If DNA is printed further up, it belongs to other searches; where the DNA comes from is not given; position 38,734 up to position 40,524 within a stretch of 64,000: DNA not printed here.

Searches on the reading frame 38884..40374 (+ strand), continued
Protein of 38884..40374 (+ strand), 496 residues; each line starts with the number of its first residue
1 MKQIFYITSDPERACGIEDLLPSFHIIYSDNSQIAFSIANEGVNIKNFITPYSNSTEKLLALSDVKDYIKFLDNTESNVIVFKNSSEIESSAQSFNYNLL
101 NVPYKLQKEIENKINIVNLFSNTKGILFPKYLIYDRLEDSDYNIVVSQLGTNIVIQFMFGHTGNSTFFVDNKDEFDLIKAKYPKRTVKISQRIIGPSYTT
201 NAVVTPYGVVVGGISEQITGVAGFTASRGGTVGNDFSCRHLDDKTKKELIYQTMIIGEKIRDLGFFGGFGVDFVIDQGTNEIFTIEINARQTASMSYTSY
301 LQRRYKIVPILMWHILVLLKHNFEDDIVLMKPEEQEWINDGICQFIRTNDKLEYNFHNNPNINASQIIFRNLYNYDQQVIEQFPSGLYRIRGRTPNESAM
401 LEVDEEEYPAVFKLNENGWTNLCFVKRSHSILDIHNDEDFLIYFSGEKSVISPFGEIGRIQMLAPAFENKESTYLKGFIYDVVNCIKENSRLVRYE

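Call 56: find_related_loci(query=A1, collection=metagenome_contigs, flank=10000)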
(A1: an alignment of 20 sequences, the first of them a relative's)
Query A1 (496 aa) in metagenome_contigs; peptide patterns used: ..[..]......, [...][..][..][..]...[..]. (x = any residue, [..] = any of these).
269 stretches matched a pattern; 2 encode a relative of the query (tblastn E <= 1e-3); 2 distinct loci.
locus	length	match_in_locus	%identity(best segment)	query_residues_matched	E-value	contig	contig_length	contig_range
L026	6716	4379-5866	47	1-495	3e-158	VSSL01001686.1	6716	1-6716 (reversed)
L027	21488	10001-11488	47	1-494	1e-151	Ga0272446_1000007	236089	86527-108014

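Call 74: search_protein_families(library=padloc, proteins=[window:38884-40374:+], max_evalue=0.01)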
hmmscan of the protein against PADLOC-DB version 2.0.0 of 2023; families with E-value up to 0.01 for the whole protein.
window:38884-40374:+ (496 aa): 0 families
